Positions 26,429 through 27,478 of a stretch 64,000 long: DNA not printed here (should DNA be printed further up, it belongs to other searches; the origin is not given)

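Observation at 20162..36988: E2 looks like a phage satellite (PICI-like) or heavily reduced prophage built on a serine integrase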

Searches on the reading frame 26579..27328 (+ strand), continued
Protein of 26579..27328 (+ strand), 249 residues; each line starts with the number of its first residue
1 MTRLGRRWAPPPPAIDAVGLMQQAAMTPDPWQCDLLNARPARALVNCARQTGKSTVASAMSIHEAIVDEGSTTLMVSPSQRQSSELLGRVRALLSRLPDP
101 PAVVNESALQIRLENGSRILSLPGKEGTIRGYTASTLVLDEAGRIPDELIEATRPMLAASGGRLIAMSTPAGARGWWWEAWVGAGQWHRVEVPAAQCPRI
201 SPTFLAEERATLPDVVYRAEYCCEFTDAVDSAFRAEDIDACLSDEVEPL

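Call 25: find_encoding_contigs(protein=P0040, flank=10000, max_places=3)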
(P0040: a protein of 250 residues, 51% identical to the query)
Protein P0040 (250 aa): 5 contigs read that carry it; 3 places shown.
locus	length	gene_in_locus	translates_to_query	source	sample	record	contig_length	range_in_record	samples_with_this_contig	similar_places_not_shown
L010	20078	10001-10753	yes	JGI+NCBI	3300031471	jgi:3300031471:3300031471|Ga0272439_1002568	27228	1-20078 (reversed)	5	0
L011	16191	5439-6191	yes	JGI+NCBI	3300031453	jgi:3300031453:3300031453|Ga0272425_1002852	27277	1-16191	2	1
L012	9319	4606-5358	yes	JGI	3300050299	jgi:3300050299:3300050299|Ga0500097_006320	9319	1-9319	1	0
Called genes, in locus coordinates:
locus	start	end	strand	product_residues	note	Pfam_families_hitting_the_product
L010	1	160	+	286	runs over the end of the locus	-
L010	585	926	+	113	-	-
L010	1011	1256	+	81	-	-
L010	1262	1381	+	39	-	-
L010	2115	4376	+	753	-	PF09250:Prim-Pol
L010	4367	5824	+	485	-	PF00270:DEAD, PF04851:ResIII, PF00271:Helicase_C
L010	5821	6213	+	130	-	-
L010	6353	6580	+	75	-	-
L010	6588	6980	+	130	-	-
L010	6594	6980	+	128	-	-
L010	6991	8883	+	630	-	-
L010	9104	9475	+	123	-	-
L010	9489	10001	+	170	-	-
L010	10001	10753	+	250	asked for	PF03354:TerL_ATPase (faint), PF03237:Terminase_6N, PF04466:Terminase_3 (weak)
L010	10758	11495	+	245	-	-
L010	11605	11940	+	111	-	PF00313:CSD (weak)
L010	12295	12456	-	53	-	-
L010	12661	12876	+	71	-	-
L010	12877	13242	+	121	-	-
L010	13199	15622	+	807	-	PF19044:P-loop_TraG (weak)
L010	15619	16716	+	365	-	-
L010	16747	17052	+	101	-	-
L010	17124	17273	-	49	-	-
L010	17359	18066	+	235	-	-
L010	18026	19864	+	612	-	PF02534:T4SS-DNA_transf, PF10412:TrwB_AAD_bind, PF12696:TraG-D_C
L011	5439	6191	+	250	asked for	PF03354:TerL_ATPase (faint), PF03237:Terminase_6N, PF04466:Terminase_3 (weak)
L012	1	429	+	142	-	?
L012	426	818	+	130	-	-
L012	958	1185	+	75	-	-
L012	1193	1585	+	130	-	-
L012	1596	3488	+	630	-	-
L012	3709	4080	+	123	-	-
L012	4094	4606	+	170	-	-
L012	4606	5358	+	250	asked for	PF03354:TerL_ATPase (faint), PF03237:Terminase_6N, PF04466:Terminase_3 (weak)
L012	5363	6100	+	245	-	-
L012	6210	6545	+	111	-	PF00313:CSD (weak)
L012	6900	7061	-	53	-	-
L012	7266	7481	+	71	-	-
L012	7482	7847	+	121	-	-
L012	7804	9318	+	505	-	?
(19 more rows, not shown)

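Call 43: find_related_loci(query=A2, collection=genome_contigs, flank=10000)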
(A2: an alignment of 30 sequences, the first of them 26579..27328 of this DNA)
Query A2 (249 aa) in genome_contigs; peptide patterns used: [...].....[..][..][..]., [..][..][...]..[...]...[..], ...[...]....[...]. (x = any residue, [..] = any of these).
598 stretches matched a pattern (row limit reached: there are more); 540 encode a relative of the query (tblastn E <= 1e-3); the best 80 are kept; 80 distinct loci.
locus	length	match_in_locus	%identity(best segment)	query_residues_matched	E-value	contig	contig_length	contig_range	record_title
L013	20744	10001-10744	56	1-249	6e-83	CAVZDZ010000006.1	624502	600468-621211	MAG: uncultured Acidimicrobiaceae bacterium isolate MFD06092.bin.2.138 genome assembly, contig: contig_37027, whole geno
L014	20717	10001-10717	55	11-249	6e-82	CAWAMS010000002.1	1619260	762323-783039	MAG: uncultured Acidimicrobiaceae bacterium isolate MFD01716.bin.2.70 genome assembly, contig: contig_4611, whole genome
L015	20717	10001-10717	54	11-249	2e-78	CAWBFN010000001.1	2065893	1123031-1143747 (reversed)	MAG: uncultured Acidimicrobiaceae bacterium isolate MFD00731.bin.1.11 genome assembly, contig: contig_12904, whole genom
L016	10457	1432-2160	51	6-247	2e-78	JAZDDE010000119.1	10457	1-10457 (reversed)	MAG: Gemmatimonadota bacterium isolate TC87O_Bin_5 TC87O_Bin_5_clean_scaffold_119, whole genome shotgun sequence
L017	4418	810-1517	51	15-249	2e-76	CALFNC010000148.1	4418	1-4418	MAG TPA_asm: uncultured Acidobacteria bacterium isolate ERR1035437_bin.117_CONCOCT_v1.1_MAG genome assembly, contig: ERZ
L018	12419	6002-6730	49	6-247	1e-75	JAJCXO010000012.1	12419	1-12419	MAG: Acidobacteriota bacterium isolate OFTM223 OFTM223_11, whole genome shotgun sequence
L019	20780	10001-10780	49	3-247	3e-75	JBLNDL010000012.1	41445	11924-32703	MAG: Sphingomonadaceae bacterium isolate MAG100 PRJNA950955_bin1_renamed_11, whole genome shotgun sequence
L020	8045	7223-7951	50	6-247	1e-75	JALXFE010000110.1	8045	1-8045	MAG: Thermoanaerobaculia bacterium isolate V2_maxbin2_scaf2bin.072 V2_NODE_1435_length_8045_cov_5.950493, whole genome s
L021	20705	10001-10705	50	15-249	3e-75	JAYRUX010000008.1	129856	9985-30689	MAG: Luteimonas sp. isolate NJ_NJASGE2bin.6 NODE_164_length_129856_cov_4.071272, whole genome shotgun sequence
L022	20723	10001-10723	49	14-249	6e-75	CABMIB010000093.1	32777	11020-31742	uncultured archaeon isolate LFW-280_3_1 genome assembly, contig: LFW28031_74, whole genome shotgun sequence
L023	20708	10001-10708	55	14-247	6e-75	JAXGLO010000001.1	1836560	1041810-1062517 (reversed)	MAG: Thermoleophilia bacterium isolate AnMBR.bin210 bin210_1, whole genome shotgun sequence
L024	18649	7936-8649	51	14-249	8e-75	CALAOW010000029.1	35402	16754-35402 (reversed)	MAG TPA_asm: uncultured proteobacterium isolate ERR1035437_bin.86_CONCOCT_v1.1_MAG genome assembly, contig: ERZ1756482.6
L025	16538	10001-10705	51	14-247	9e-75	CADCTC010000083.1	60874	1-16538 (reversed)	MAG: uncultured Chloroflexi bacterium isolate AVDCRST_MAG77 genome assembly, contig: NODE16, whole genome shotgun sequen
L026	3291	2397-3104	54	14-247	8e-75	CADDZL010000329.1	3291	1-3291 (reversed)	Chloroflexi bacterium isolate 22 genome assembly, contig: NODE_25827_length_3291_cov_3.970607, whole genome shotgun sequ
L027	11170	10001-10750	48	9-247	4e-74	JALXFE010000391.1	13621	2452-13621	MAG: Thermoanaerobaculia bacterium isolate V2_maxbin2_scaf2bin.072 V2_NODE_487_length_13621_cov_7.844005, whole genome s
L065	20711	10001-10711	50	14-249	7e-70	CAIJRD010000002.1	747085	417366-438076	MAG: uncultured Sinobacteraceae bacterium isolate MJ130729B_bin-348 genome assembly, contig: bin-348:02/20, whole genome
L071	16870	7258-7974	47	14-249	3e-69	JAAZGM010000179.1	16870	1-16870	MAG: Methanomicrobiales archaeon isolate AS10tlH2TH_381 140158_AS10, whole genome shotgun sequence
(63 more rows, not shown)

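Call 50: find_related_loci(query=A2, collection=viral_contigs, flank=10000)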
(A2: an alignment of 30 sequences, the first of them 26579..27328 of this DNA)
Query A2 (249 aa) in viral_contigs; peptide patterns used: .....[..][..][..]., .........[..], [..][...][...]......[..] (x = any residue, [..] = any of these).
300 stretches matched a pattern; 259 encode a relative of the query (tblastn E <= 1e-3); the best 80 are kept; 80 distinct loci.
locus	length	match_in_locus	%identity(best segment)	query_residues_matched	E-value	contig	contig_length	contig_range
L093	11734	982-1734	49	3-249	1e-77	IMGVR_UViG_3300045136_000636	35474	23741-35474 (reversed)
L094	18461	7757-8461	51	14-247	4e-76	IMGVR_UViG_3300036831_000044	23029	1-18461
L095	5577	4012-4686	52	22-247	2e-75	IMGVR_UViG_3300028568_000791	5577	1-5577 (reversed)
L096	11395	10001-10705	51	16-249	1e-73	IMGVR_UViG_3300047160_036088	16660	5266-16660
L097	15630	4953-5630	52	14-238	4e-73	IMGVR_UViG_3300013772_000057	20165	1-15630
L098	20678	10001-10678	52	14-238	4e-73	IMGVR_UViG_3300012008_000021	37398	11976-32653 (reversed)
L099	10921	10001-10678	51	25-249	6e-73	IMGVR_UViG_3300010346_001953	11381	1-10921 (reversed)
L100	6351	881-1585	50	14-247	4e-73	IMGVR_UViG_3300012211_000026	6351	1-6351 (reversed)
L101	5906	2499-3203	50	14-247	9e-73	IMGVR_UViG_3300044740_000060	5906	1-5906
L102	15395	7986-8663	50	22-247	7e-72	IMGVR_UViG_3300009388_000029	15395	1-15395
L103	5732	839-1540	49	14-246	7e-72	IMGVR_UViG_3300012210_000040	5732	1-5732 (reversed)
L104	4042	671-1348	51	25-249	8e-72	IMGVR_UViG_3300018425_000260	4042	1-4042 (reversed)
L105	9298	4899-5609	51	14-249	1e-71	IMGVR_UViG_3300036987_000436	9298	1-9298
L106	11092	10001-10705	51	14-247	8e-71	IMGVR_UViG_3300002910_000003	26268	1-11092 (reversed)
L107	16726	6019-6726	52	14-247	6e-71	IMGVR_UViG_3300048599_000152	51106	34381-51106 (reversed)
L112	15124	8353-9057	48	16-249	2e-69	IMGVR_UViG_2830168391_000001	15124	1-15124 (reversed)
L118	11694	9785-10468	50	25-249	1e-68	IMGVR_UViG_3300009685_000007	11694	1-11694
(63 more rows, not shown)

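Call 60: find_homologous_proteins(query=L003:12752-13453:+, max_evalue=0.001)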
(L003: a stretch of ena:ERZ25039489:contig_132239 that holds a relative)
Query L003:12752-13453:+ (233 aa): 1 proteins with E <= 0.001 among 1386 candidates.
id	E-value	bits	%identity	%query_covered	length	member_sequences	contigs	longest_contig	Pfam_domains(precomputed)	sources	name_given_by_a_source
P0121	1.1e-146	505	100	100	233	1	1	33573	-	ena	-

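Call 65: search_protein_families(library=phrogs, alignment_id=A3, max_evalue=0.001)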
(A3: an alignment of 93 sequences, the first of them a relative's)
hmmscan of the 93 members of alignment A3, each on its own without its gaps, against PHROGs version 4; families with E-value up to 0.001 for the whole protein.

A. member 1, L019:4744-5373:- (209 aa): 0 families

B. families by the number of members that match (of 93 scanned): 126 families (the first 25 are shown)
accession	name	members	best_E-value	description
phrog_239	-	3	3.4e-30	DNA primase/helicase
phrog_67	-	2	6.9e-67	DNA methyltransferase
phrog_2850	-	2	7.7e-41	-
phrog_906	-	2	6.5e-40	DNA polymerase/primase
phrog_498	-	2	9.3e-26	DNA methyltransferase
phrog_6012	-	2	2e-24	DNA helicase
phrog_47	-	2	4.5e-21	DNA primase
phrog_3123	-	2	1.1e-20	-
phrog_3008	-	2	1.3e-17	DNA methyltransferase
phrog_510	-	2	1.1e-16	DNA primase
phrog_8130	-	2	2.4e-16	-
phrog_18293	-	2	4e-14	methyltransferase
phrog_4284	-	2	3.9e-13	-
phrog_6025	-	2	1e-12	DNA methyltransferase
phrog_12517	-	2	1.7e-12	-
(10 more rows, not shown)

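Call 90: search_protein_families(library=pfam, max_evalue=0.001, proteins=[L112:2512-3264:+, L112:7722-8333:+, L112:9785-10351:+, L112:11156-11740:+, L112:12441-13829:+, L112:365-1042:-, L118:4-1263:+, L118:4522-5172:+, L118:8359-9021:+, L118:9193-9705:+])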
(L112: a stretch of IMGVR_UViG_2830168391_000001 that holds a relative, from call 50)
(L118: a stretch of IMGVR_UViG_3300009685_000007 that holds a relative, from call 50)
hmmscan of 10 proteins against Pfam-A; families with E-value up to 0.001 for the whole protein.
L112:2512-3264:+ (251 aa): 0 families

L112:7722-8333:+ (204 aa): 0 families

L112:9785-10351:+ (189 aa): 0 families

L112:11156-11740:+ (195 aa): 0 families

L112:12441-13829:+ (463 aa): 0 families

L112:365-1042:- (226 aa): 4 families
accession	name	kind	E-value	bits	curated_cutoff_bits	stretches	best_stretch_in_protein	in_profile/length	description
PF13614.12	AAA_31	-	4.1e-12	46.8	27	1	17-64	3-50/177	AAA domain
PF01656.29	CbiA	-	3.7e-11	43.5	25.4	1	19-158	2-85/125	CobQ/CobB/MinD/ParA nucleotide binding domain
PF09140.17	MipZ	-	1.2e-05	25.2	20.7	0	17-61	2-47/262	ATPase MipZ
PF10609.15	ParA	-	1.3e-05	25.2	27.1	1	15-53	3-41/246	NUBPL iron-transfer P-loop NTPase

L118:4-1263:+ (420 aa): 1 family
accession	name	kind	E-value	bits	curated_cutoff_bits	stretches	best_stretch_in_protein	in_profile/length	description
PF00589.27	Phage_integrase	-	2e-15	57.5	27.1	1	206-382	3-169/172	Phage integrase family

L118:4522-5172:+ (217 aa): 0 families

L118:8359-9021:+ (221 aa): 1 family
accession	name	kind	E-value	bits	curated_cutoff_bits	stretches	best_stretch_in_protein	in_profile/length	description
PF15619.11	Lebercilin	-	0.0008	19.5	34.3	1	16-86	79-147/193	Ciliary protein causing Leber congenital amaurosis disease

L118:9193-9705:+ (171 aa): 1 family
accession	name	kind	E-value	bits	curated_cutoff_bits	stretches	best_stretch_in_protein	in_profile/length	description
PF18932.5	DUF5681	-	1.1e-11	45.5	27.5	1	28-89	4-75/77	Family of unknown function (DUF5681)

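Call 95: search_dna_similar(query=window:26579-27328:+, collection=plasmids, mode=protein, max_rows=15)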
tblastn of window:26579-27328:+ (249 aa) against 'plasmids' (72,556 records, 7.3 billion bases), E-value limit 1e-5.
Records with a match: 39; places in all: 39; records where one place covers at least 80% of the query: 36.
Best place of each record, by identity: <60% 39.
By first word of the organism name: Acinetobacter 27; Salinibacter 3; Streptomyces 3; Rhodococcus 1; Rhodobacteraceae 1; Shinella 1; Pararhizobium 1; Chondrocystis 1; Gloeothece 1.
By predicted mobility (MOB-suite, as given by PLSDB): non-mobilizable 38; mobilizable 1.
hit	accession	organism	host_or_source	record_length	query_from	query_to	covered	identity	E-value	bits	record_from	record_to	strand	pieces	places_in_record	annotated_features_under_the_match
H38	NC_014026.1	Salinibacter ruber M8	-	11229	17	249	94%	48.3%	1e-66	229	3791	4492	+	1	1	terminase family protein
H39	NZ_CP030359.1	Salinibacter ruber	-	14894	13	249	95%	47.3%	2e-61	215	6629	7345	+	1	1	terminase family protein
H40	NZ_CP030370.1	Salinibacter ruber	-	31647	14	249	95%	46.0%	3e-64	223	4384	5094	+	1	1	terminase family protein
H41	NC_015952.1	Streptomyces violaceusniger Tu 4113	-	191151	14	246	94%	35.0%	1e-24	139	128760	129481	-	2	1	hypothetical protein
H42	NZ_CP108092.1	Streptomyces virginiae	-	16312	14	233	88%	36.6%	1e-30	126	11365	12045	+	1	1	terminase family protein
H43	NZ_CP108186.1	Streptomyces virginiae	-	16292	14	233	88%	36.6%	1e-30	126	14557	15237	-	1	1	terminase family protein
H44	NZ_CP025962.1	Rhodococcus qingshengii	cell culture,soil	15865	40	249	84%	32.3%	3e-18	91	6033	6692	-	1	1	terminase family protein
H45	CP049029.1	Rhodobacteraceae bacterium SC52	Apostichopus japonicus,pure ...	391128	14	225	85%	31.4%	5e-25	110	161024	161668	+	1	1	hypothetical protein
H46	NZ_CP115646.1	Acinetobacter baumannii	Homo sapiens,skin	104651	17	225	84%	26.9%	2e-10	68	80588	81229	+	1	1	terminase | winged helix-turn-helix domain-containing protein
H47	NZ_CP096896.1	Acinetobacter baumannii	Homo sapiens,respiratory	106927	17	225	84%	26.9%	2e-10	68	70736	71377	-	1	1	terminase | winged helix-turn-helix domain-containing protein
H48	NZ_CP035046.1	Acinetobacter baumannii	Homo sapiens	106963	17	225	84%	26.9%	2e-10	68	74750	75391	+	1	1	terminase | winged helix-turn-helix domain-containing protein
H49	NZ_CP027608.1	Acinetobacter baumannii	-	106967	17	225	84%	26.9%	2e-10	68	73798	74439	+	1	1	terminase | winged helix-turn-helix domain-containing protein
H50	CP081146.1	Acinetobacter baumannii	Homo sapiens,respiratory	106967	17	225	84%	26.9%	2e-10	68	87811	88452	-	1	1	terminase | winged helix-turn-helix domain-containing protein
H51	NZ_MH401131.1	Acinetobacter baumannii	-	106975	17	225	84%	26.9%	2e-10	68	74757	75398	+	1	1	terminase | winged helix-turn-helix domain-containing protein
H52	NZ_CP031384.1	Acinetobacter baumannii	Homo sapiens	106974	17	225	84%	26.9%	2e-10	68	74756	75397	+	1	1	terminase | winged helix-turn-helix domain-containing protein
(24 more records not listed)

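Call 106: search_protein_families(library=pfam, max_evalue=0.01, proteins=[L003:14799-16034:+])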
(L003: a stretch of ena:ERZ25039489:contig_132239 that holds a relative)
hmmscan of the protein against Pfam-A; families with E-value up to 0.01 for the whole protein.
L003:14799-16034:+ (412 aa): 1 family
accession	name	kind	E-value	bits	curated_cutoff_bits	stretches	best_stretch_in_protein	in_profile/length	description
PF16331.10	TolA_bind_tri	-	0.0086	16.6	30.1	0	40-62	25-47/76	TolA binding protein trimerisation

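Call 116: predict_structure(protein=P0121)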
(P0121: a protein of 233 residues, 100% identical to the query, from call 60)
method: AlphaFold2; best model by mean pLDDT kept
length: 233 residues; sequences in the alignment: 1
mean_pLDDT: 74.4   pTM: 0.41
mean pLDDT of the five models: 74.4, 73.7, 73.4, 70.2, 63.4
residues with pLDDT >= 90: 49; 70-90: 98; 50-70: 61; < 50: 25
segments of 3 or more residues with pLDDT < 50: 15-29, 74-77
pLDDT, mean of each block of 10 residues (from residue 1): 52 45 43 60 77 68 66 50 58 73 78 71 73 86 88 94 91 84 86 91 94 89 93 74
secondary structure, 60 per line:
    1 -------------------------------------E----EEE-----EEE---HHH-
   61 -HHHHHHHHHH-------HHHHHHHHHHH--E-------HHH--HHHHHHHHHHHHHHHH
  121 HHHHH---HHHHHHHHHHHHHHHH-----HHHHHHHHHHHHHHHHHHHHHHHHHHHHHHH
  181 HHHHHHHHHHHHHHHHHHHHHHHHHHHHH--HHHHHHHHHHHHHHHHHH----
elements in order: E43-45 E51-53 H62-71 H79-89 H105-125 H129-144 H150-209 H212-229

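Call 118: fold_search(model_id=the predicted structure, library=viral)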
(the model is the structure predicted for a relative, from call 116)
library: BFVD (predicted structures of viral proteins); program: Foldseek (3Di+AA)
matches with E <= 10: 218; with E <= 0.001: 0
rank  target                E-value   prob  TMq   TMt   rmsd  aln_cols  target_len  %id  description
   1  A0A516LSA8            3.6e-01  0.38  0.21  0.27  14.1       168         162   11  (no name in the UniProt tables at hand)
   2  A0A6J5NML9            4.8e-01  0.35  0.22  0.33  19.4       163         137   13  Uncharacterized protein [uncultured Caudovirales phage]
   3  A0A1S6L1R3            4.8e-01  0.14  0.14  0.13  14.2       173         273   13  (no name in the UniProt tables at hand)
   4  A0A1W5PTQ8            5.0e-01  0.21  0.18  0.23  14.1       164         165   11  (no name in the UniProt tables at hand)
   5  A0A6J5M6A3            5.6e-01  0.23  0.19  0.19  12.2       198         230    8  Uncharacterized protein [uncultured Caudovirales phage]
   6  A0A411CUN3            7.3e-01  0.25  0.22  0.25  20.7       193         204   20  (no name in the UniProt tables at hand)
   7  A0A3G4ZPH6            7.3e-01  0.18  0.22  0.11  21.6       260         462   13  Uncharacterized protein [Terrestrivirus sp.]
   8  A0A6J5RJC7            8.1e-01  0.16  0.22  0.14  17.0       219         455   13  Uncharacterized protein [uncultured Caudovirales phage]
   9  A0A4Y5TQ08            8.1e-01  0.09  0.16  0.21  18.2       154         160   18  (no name in the UniProt tables at hand)
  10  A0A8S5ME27            9.0e-01  0.08  0.16  0.17  21.2       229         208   13  DNA-binding stress response protein [Siphoviridae sp. ctYh54]
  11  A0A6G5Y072            9.5e-01  0.16  0.18  0.24  19.0       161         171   12  (no name in the UniProt tables at hand)
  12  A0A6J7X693            1.1e+00  0.05  0.13  0.07  21.0       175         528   16  Uncharacterized protein [uncultured Caudovirales phage]
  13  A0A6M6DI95            1.2e+00  0.47  0.29  0.19  17.6       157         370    9  (no name in the UniProt tables at hand)
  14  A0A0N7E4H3            1.2e+00  0.23  0.26  0.23  11.4       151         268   18  Tail assembly chaperone [Mycobacterium phage Phlei]
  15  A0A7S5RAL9            1.2e+00  0.14  0.24  0.22  18.5       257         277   12  (no name in the UniProt tables at hand)
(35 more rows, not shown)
